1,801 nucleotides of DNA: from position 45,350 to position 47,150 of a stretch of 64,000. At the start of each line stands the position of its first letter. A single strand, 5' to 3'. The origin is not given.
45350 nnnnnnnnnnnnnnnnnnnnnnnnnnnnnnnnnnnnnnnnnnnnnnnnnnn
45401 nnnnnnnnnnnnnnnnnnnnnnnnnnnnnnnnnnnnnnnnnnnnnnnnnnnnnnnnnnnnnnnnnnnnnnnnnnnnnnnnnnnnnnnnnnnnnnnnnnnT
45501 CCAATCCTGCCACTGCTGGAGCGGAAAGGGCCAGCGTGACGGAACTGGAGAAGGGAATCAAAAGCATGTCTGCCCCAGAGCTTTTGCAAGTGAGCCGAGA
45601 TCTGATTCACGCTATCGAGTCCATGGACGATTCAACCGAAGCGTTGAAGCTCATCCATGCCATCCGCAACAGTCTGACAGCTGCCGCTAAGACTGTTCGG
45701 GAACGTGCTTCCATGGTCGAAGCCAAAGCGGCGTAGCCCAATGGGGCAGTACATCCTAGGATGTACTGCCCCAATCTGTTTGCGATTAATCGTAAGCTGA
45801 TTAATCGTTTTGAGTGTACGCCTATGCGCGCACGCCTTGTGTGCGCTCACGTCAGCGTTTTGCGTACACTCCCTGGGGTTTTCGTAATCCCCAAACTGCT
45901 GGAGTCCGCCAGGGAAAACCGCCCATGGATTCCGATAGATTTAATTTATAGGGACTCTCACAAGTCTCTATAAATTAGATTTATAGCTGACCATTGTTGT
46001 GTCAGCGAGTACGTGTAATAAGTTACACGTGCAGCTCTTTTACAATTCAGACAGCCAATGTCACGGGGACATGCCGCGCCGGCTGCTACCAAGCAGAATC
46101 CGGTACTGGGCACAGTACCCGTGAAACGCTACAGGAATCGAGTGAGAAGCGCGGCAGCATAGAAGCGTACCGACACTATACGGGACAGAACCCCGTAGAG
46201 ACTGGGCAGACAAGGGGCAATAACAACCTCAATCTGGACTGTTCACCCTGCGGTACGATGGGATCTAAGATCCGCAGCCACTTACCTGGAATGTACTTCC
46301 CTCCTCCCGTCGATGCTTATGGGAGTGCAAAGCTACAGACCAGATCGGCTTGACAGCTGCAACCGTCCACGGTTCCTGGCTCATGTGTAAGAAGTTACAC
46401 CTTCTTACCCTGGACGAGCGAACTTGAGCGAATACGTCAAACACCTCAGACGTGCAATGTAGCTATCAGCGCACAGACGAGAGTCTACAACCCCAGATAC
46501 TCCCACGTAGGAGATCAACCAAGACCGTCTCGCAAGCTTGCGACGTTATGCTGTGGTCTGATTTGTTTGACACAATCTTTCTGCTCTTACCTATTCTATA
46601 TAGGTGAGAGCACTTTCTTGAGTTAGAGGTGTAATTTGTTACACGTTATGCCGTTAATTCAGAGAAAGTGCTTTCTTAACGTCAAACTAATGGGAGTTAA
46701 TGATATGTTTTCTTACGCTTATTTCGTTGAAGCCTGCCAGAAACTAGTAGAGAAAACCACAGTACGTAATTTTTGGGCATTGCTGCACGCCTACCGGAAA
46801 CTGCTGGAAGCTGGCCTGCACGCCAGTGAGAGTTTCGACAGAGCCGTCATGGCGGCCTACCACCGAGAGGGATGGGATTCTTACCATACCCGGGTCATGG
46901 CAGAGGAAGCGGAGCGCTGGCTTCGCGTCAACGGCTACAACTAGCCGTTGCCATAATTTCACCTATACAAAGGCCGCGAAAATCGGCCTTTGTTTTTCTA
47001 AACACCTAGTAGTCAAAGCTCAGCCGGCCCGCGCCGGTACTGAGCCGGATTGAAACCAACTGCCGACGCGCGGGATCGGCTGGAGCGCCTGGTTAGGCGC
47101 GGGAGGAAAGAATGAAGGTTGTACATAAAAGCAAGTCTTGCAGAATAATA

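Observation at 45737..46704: About 1 kb with no credible gene, bounded by three dyad motifs: candidate structured ncRNA locus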

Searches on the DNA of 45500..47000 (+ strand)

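Call 5: search_dna_similar(query=window:45600-46800:+, collection=phages, mode=distant)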
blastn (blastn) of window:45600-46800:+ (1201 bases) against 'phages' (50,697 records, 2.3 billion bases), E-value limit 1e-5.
No match.

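Call 6: search_rna_families(source=window, start=45500, end=47000, threshold=evalue, max_evalue=5)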
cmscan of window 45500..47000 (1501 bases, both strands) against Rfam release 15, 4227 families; matches with E-value up to 5: 3.
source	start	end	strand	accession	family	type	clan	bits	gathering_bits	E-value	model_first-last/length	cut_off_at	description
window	45747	45832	+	RF02367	Yfr20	Gene; sRNA;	-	27.3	44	0.023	1-89/89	no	Cyanobacterial functional RNA 20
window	45936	45984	-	RF01912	mir-2807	Gene; miRNA;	-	22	54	2.4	1-84/84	no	mir-2807 microRNA precursor family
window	46604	46680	+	RF00997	mir-942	Gene; miRNA;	-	21.8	100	0.31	1-86/86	no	mir-942 microRNA precursor family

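Call 102: search_dna_similar(query=window:45737-46704:+, collection=plasmids, mode=distant, max_evalue=0.001)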
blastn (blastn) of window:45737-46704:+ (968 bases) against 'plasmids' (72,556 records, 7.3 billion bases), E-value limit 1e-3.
No match.

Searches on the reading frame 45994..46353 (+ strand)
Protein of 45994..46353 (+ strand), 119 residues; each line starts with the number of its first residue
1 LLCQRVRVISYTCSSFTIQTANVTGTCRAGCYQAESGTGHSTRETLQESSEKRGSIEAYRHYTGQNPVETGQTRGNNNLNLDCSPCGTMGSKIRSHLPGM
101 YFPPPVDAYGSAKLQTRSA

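Call 13: search_protein_families(library=pfam, proteins=[window:45994-46353:+], max_evalue=0.01)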
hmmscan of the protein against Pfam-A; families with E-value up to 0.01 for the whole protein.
window:45994-46353:+ (119 aa): 0 families

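Call 41: search_protein_representatives(protein=window:45994-46353:+)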
Query: 119 residues. Proteins with E-value up to 0.001 (for the whole library): 0; up to 1e-10: 0; up to 1e-30: 0. The best 0 are listed.

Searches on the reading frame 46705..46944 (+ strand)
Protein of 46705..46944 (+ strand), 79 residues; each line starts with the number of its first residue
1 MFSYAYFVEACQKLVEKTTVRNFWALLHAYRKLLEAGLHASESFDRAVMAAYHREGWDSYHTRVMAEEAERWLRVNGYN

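Call 13: search_protein_families(library=pfam, proteins=[window:46705-46944:+], max_evalue=0.01)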
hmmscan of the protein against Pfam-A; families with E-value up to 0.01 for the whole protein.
window:46705-46944:+ (79 aa): 0 families

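Call 19: find_related_loci(query=window:46705-46944:+, collection=viral_contigs, flank=6000)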
Query window:46705-46944:+ (79 aa) in viral_contigs; peptide patterns used: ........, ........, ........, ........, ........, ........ (x = any residue, [..] = any of these).
21 stretches matched a pattern, but none encodes a relative of the query by tblastn (E <= 1e-3).

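Call 21: find_encoding_contigs(protein=window:46705-46944:+, flank=10000, max_places=10)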
Protein window:46705-46944:+ (79 aa): no gene with exactly this product is on record in the collection.

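Call 98: search_protein_families(library=pfam, proteins=[window:46705-46944:+], max_evalue=0.05)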
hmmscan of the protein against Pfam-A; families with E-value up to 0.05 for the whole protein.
window:46705-46944:+ (79 aa): 0 families
